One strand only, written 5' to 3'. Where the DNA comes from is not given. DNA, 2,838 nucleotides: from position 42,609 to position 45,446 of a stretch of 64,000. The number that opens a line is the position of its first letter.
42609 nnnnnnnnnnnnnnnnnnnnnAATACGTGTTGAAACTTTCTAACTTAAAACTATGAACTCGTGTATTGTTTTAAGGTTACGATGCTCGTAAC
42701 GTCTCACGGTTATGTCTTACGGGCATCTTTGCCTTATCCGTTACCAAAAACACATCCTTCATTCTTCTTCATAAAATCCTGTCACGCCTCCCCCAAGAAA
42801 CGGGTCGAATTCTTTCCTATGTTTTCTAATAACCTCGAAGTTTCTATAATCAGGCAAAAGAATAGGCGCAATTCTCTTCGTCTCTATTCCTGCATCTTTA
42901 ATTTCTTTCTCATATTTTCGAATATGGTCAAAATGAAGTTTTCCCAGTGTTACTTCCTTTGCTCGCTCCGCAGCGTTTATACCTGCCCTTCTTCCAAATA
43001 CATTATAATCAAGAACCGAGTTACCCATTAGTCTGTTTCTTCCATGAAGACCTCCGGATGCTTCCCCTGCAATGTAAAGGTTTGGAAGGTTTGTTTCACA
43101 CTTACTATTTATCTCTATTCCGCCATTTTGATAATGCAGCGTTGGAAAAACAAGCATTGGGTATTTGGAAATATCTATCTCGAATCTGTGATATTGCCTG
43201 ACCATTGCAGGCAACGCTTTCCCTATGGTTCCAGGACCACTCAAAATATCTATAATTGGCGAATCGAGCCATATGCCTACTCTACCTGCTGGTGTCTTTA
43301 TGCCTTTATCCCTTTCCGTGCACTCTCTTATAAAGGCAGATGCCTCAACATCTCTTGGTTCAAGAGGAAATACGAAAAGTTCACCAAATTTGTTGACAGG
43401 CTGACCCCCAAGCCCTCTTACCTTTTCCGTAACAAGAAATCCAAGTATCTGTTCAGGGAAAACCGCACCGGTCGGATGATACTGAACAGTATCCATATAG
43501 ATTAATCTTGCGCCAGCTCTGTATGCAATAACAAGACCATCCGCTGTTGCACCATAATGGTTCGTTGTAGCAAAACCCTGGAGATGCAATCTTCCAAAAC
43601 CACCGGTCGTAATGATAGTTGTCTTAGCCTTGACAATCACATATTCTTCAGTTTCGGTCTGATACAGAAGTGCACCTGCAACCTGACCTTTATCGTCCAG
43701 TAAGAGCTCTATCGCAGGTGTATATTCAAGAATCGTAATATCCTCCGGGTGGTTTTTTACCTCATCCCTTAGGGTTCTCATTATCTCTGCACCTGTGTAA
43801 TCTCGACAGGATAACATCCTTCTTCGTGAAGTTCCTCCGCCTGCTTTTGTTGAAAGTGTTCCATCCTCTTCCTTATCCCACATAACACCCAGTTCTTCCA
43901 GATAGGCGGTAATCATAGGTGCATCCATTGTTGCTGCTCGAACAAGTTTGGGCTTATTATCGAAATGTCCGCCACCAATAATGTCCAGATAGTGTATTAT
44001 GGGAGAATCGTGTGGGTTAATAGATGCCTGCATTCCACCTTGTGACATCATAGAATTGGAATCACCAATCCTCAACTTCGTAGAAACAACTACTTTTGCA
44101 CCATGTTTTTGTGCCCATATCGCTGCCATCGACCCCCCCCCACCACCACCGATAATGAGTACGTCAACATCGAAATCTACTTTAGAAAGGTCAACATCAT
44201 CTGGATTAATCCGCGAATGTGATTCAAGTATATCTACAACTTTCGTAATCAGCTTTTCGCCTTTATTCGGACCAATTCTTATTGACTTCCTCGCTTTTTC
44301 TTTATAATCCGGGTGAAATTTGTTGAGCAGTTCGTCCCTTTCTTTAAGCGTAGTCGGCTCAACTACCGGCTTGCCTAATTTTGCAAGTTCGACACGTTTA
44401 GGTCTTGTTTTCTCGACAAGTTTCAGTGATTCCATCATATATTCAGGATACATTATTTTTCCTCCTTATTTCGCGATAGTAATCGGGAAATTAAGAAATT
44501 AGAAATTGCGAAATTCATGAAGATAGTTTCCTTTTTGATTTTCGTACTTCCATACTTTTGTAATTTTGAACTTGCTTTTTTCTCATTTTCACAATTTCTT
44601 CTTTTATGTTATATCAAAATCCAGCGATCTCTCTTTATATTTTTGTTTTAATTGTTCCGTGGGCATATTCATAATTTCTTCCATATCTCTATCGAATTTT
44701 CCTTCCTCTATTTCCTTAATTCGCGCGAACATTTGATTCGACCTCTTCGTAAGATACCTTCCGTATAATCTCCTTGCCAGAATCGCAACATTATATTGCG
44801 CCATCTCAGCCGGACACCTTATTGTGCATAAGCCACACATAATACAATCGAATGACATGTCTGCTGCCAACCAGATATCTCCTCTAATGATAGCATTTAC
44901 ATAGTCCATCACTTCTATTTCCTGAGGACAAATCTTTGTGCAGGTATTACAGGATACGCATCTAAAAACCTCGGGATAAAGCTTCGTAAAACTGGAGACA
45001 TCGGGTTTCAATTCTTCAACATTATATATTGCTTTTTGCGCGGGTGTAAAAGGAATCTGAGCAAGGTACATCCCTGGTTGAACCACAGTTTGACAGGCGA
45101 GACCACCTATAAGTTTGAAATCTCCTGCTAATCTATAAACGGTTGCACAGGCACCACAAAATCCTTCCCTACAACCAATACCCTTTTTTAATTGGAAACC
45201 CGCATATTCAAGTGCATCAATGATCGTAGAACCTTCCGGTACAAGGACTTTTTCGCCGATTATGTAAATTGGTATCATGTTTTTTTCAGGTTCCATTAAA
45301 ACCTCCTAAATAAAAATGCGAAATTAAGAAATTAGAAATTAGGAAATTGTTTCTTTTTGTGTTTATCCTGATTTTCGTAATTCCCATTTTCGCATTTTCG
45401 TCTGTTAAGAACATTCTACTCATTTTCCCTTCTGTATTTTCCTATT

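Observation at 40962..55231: Hybrid Hdr-NuoEF-SdhAB gene cluster: candidate NADH-linked HdrA-based electron-bifurcating complex with an [FeFe]-hydrogenase-like scaffold but no hydrogenase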

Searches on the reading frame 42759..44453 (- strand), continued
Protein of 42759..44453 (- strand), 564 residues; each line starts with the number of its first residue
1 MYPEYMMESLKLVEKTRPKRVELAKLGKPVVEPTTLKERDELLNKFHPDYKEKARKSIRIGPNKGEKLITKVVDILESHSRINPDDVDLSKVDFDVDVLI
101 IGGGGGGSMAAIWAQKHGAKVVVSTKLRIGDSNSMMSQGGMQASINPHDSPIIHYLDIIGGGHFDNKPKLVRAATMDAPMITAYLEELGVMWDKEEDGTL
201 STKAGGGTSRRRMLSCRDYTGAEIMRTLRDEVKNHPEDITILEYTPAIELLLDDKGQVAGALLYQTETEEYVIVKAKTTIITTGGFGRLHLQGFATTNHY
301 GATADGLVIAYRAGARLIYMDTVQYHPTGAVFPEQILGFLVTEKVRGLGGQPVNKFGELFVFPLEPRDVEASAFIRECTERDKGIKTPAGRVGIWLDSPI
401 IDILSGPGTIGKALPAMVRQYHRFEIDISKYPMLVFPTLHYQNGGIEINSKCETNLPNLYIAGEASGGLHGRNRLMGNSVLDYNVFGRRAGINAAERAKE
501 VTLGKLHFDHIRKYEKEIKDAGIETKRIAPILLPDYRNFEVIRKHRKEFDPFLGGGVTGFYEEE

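Call 87: search_protein_representatives(protein=window:42759-44453:-)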
Query: 564 residues. Proteins with E-value up to 0.001 (for the whole library): 15359; up to 1e-10: 6899; up to 1e-30: 1813. The best 150 are listed.
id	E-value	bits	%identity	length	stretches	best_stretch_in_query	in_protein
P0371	1.1e-214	730.5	61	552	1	2-543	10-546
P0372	1.3e-147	509.0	48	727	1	28-533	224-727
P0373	1.6e-139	482.4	45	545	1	29-541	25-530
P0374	1.2e-133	462.9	59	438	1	185-539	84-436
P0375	7.7e-120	417.4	59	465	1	96-429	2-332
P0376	1.9e-116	406.2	42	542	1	39-538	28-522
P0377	1.8e-115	402.9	61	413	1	194-511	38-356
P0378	9.3e-111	387.4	60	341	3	316-451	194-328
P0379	1.6e-110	386.6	44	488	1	38-498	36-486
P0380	5.7e-109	381.5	62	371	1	83-365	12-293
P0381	2.3e-108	379.5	43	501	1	34-498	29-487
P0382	5.4e-107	375.0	55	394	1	3-310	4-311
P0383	1.5e-101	357.0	50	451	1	2-361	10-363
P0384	8.4e-100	351.2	57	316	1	2-314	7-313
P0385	1.4e-98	347.2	60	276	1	280-544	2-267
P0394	1.3e-83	297.7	37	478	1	36-497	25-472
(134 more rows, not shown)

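Call 88: search_protein_families(library=pfam, proteins=[P0372, P0373, P0376, P0379, P0394], max_evalue=0.0001)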
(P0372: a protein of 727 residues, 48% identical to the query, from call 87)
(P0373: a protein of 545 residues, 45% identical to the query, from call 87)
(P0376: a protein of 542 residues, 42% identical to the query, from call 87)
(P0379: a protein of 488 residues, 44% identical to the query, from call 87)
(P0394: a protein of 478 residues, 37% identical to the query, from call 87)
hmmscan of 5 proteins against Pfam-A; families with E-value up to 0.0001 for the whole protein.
P0372 (727 aa): 10 families
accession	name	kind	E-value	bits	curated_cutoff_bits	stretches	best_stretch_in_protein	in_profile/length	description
PF00890.30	FAD_binding_2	-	6.8e-69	233.5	20.4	1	293-674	1-414/414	FAD binding domain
PF01266.30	DAO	-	8e-14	52.3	27.9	1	293-402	1-96/353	FAD dependent oxidoreductase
PF07992.20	Pyr_redox_2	-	2.5e-12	47.2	26.1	1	293-488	2-119/291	Pyridine nucleotide-disulphide oxidoreductase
PF03486.20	HI0933_like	-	1.3e-09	38.4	50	1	293-658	2-218/244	HI0933-like protein Rossmann domain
PF13187.11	Fer4_9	-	7.2e-06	26.4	27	1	109-161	1-50/52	4Fe-4S dicluster domain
PF12831.13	FAD_oxidored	-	1.6e-05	24.9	27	0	293-478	1-145/416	FAD dependent oxidoreductase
PF13183.11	Fer4_8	-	2.5e-05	25.2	27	0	44-124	8-68/68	4Fe-4S dicluster domain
PF12838.12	Fer4_7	-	3.2e-05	24.7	27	1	110-162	2-52/52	4Fe-4S dicluster domain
PF01494.25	FAD_binding_3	-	7.5e-05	22.5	22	0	291-481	1-161/349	FAD binding domain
PF01134.28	GIDA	-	8.6e-05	22.2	22.1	0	293-479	1-150/391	Glucose inhibited division protein A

P0373 (545 aa): 6 families
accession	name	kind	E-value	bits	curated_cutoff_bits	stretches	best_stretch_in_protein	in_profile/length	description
PF00890.30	FAD_binding_2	-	1.9e-78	264.9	20.4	1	90-469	1-414/414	FAD binding domain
PF01266.30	DAO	-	3.6e-10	40.3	27.9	1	90-197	1-94/353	FAD dependent oxidoreductase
PF07992.20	Pyr_redox_2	-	3.5e-08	33.7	26.1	0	90-223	2-58/291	Pyridine nucleotide-disulphide oxidoreductase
PF03486.20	HI0933_like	-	7.6e-08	32.5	50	1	90-454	2-219/244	HI0933-like protein Rossmann domain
PF01134.28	GIDA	-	6.1e-06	26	22.1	1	90-119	1-30/391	Glucose inhibited division protein A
PF12831.13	FAD_oxidored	-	7.9e-06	25.8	27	1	90-118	1-29/416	FAD dependent oxidoreductase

P0376 (542 aa): 3 families
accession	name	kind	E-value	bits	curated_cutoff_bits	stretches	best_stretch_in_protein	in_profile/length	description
PF00890.30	FAD_binding_2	-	9.9e-69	232.9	20.4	1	86-468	1-414/414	FAD binding domain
PF03486.20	HI0933_like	-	6.8e-10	39.2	50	1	86-478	2-241/244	HI0933-like protein Rossmann domain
PF07992.20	Pyr_redox_2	-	2.9e-08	33.9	26.1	0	86-273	2-109/291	Pyridine nucleotide-disulphide oxidoreductase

P0379 (488 aa): 6 families
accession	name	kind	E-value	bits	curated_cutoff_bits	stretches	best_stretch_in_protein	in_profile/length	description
PF00890.30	FAD_binding_2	-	1e-73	249.3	20.4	1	94-468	1-414/414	FAD binding domain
PF03486.20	HI0933_like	-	2.4e-09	37.5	50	1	94-453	2-219/244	HI0933-like protein Rossmann domain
PF07992.20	Pyr_redox_2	-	4.8e-08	33.2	26.1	1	94-280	2-109/291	Pyridine nucleotide-disulphide oxidoreductase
PF01266.30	DAO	-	7.5e-07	29.4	27.9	1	94-139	1-47/353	FAD dependent oxidoreductase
PF12831.13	FAD_oxidored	-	2e-06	27.8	27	1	94-281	1-147/416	FAD dependent oxidoreductase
PF01134.28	GIDA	-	7.9e-05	22.3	22.1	1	94-145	1-59/391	Glucose inhibited division protein A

P0394 (478 aa): 5 families
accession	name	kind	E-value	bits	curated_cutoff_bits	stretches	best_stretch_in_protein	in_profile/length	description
PF00890.30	FAD_binding_2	-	3.7e-77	260.7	20.4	1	82-455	2-414/414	FAD binding domain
PF07992.20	Pyr_redox_2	-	6e-08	32.9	26.1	0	82-213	3-58/291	Pyridine nucleotide-disulphide oxidoreductase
PF12831.13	FAD_oxidored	-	1.7e-06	28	27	1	82-264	2-145/416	FAD dependent oxidoreductase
PF03486.20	HI0933_like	-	2.2e-06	27.7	50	1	82-467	3-243/244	HI0933-like protein Rossmann domain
PF01266.30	DAO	-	2.4e-06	27.8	27.9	1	83-172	3-79/353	FAD dependent oxidoreductase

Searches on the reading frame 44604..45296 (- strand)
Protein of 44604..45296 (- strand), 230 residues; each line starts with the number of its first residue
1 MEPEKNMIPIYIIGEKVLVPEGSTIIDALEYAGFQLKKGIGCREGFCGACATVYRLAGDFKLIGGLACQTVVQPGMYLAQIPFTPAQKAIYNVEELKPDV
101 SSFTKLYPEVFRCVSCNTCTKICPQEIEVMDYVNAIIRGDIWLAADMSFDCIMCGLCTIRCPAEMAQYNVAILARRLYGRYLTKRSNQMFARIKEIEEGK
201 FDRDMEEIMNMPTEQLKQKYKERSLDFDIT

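Call 4: search_protein_families(library=pfam, proteins=[window:44604-45296:-], max_evalue=0.001)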
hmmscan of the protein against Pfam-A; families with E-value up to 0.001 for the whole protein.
window:44604-45296:- (230 aa): 9 families
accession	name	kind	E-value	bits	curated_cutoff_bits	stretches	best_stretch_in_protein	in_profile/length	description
PF13187.11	Fer4_9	-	1.5e-09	38.2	27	1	112-164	1-50/52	4Fe-4S dicluster domain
PF13183.11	Fer4_8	-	4.3e-09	37.2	27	1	47-127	8-68/68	4Fe-4S dicluster domain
PF13534.11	Fer4_17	-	1.9e-07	32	22.2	0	145-165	40-60/61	4Fe-4S dicluster domain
PF13237.11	Fer4_10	-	2e-07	31.3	25.5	1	111-162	7-53/53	4Fe-4S dicluster domain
PF12838.12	Fer4_7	-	1.3e-06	29.2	27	1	112-164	1-51/52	4Fe-4S dicluster domain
PF00111.32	Fer2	-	1.3e-05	25.5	21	1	15-73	8-77/77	2Fe-2S iron-sulfur cluster binding domain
PF00037.32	Fer4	-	7.8e-05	22.8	21.1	0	150-164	7-21/24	4Fe-4S binding domain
PF14691.11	Fer4_20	-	0.00014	22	25.8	1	105-164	16-78/113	Dihydroprymidine dehydrogenase domain II, 4Fe-4S cluster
PF13484.11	Fer4_16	-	0.00038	21.6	30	0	151-191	2-42/66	4Fe-4S double cluster binding domain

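Call 5: search_protein_families(library=ncbifam, proteins=[window:44604-45296:-], max_evalue=0.00001)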
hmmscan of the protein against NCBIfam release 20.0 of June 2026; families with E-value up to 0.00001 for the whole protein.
window:44604-45296:- (230 aa): 13 families
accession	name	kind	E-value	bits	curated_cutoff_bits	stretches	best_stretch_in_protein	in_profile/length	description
NF004898.0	PRK06259.1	equivalog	1.1e-08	34.2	385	0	109-131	184-206/488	fumarate reductase (CoM/CoB) subunit TfrB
NF042909.1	FMH_DH_FwdF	exception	2.2e-08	33.6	375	1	112-170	16-76/336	tungsten-dependent formylmethanofuran dehydrogenase subunit FwdF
NF004540.0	PRK05888.2-1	equivalog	2.8e-08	33.4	215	1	102-165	37-102/139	NADH-quinone oxidoreductase subunit NuoI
TIGR00384.1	dhsB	subfamily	4.3e-08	32.9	88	0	109-135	194-220/222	succinate dehydrogenase and fumarate reductase iron-sulfur protein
NF004616.0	PRK05950.1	subfamily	4.3e-08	32.6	228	0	109-136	202-229/238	succinate dehydrogenase iron-sulfur subunit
TIGR01971.1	NuoI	subfamily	2.7e-07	30.2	113.05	1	110-165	41-97/121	NADH-quinone oxidoreductase, chain I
TIGR00314.1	cdhA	equivalog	3.3e-07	28.5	781.3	1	103-173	391-461/784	CO dehydrogenase/acetyl-CoA synthase complex subunit alpha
NF010590.0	PRK13984.1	equivalog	3.9e-06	25.3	946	0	106-141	185-220/611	putative oxidoreductase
NF006221.0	PRK08348.1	subfamily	4e-06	26.6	124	1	104-174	37-100/136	NADH-plastoquinone oxidoreductase subunit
TIGR00403.1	ndhI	equivalog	4e-06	26.5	302.35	1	102-165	53-118/183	NAD(P)H-quinone oxidoreductase subunit I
TIGR02512.1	FeFe_hydrog_A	subfamily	4.4e-06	25.8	405.95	1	110-164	6-65/375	[FeFe] hydrogenase, group A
NF040763.1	FeFe_hydrog_A6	exception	5.2e-06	25.1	765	0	99-164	133-203/571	NADH-dependent [FeFe] hydrogenase, group A6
NF007205.0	PRK09626.1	equivalog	8.9e-06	25.7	93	0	109-163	15-68/105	2-oxoglutarate-acceptor oxidoreductase subunit OorD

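Call 21: search_solved_structures(query=window:44604-45296:-, max_evalue=0.01, show_alignments=2)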
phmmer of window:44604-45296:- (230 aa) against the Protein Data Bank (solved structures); distinct sequences matched with E-value up to 0.01: 88 (the best 60 are shown).
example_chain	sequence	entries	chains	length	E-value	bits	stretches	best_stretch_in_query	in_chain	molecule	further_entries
9sfi_T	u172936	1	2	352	2.1e-10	43.5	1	112-168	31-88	4Fe-4S ferredoxin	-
7bkb_K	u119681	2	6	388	8.4e-08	35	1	112-164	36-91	Formylmethanofuran dehydrogenase, subunit F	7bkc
7wfg_I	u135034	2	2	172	1.3e-05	27.8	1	105-165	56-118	NAD(P)H-quinone oxidoreductase subunit I, chloroplastic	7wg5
9grx_I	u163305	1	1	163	2.9e-05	26.7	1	105-165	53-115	NAD(P)H-quinone oxidoreductase subunit I, chloroplastic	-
7eu3_I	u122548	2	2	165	4.3e-05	26.2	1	105-165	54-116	NAD(P)H-quinone oxidoreductase subunit I, chloroplastic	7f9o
6hum_I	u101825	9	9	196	5.1e-05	25.9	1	91-165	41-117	NAD(P)H-quinone oxidoreductase subunit I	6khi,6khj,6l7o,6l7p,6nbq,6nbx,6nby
9fq7_2N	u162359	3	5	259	5.7e-05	25.7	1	41-163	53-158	Succinate dehydrogenase [ubiquinone] iron-sulfur subunit, mitochondrial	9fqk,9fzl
9sw6_H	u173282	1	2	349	0.00011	24.9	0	112-167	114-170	Tungsten formylmethanofuran dehydrogenase, subunit F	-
5t5i_F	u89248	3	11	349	0.00012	24.7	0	112-166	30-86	Tungsten formylmethanofuran dehydrogenase subunit fwdF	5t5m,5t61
6cfw_N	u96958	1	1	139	0.00012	24.6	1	104-182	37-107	NADH-plastoquinone oxidoreductase subunit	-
9eri_C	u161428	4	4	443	0.00013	24.6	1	111-173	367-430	Na(+)-translocating ferredoxin:NAD(+) oxidoreductase complex subunit C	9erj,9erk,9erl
9c0q_A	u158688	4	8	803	0.00015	24.4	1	106-167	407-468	Acetyl-CoA decarbonylase/synthase complex subunit alpha 2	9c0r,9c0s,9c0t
7zc6_C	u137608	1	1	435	0.00039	23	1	108-164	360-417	RnfC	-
3cf4_A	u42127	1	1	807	0.00052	22.6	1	106-171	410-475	Acetyl-CoA decarboxylase/synthase alpha subunit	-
1frr_A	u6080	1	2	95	0.00056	22.5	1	18-52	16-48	FERREDOXIN I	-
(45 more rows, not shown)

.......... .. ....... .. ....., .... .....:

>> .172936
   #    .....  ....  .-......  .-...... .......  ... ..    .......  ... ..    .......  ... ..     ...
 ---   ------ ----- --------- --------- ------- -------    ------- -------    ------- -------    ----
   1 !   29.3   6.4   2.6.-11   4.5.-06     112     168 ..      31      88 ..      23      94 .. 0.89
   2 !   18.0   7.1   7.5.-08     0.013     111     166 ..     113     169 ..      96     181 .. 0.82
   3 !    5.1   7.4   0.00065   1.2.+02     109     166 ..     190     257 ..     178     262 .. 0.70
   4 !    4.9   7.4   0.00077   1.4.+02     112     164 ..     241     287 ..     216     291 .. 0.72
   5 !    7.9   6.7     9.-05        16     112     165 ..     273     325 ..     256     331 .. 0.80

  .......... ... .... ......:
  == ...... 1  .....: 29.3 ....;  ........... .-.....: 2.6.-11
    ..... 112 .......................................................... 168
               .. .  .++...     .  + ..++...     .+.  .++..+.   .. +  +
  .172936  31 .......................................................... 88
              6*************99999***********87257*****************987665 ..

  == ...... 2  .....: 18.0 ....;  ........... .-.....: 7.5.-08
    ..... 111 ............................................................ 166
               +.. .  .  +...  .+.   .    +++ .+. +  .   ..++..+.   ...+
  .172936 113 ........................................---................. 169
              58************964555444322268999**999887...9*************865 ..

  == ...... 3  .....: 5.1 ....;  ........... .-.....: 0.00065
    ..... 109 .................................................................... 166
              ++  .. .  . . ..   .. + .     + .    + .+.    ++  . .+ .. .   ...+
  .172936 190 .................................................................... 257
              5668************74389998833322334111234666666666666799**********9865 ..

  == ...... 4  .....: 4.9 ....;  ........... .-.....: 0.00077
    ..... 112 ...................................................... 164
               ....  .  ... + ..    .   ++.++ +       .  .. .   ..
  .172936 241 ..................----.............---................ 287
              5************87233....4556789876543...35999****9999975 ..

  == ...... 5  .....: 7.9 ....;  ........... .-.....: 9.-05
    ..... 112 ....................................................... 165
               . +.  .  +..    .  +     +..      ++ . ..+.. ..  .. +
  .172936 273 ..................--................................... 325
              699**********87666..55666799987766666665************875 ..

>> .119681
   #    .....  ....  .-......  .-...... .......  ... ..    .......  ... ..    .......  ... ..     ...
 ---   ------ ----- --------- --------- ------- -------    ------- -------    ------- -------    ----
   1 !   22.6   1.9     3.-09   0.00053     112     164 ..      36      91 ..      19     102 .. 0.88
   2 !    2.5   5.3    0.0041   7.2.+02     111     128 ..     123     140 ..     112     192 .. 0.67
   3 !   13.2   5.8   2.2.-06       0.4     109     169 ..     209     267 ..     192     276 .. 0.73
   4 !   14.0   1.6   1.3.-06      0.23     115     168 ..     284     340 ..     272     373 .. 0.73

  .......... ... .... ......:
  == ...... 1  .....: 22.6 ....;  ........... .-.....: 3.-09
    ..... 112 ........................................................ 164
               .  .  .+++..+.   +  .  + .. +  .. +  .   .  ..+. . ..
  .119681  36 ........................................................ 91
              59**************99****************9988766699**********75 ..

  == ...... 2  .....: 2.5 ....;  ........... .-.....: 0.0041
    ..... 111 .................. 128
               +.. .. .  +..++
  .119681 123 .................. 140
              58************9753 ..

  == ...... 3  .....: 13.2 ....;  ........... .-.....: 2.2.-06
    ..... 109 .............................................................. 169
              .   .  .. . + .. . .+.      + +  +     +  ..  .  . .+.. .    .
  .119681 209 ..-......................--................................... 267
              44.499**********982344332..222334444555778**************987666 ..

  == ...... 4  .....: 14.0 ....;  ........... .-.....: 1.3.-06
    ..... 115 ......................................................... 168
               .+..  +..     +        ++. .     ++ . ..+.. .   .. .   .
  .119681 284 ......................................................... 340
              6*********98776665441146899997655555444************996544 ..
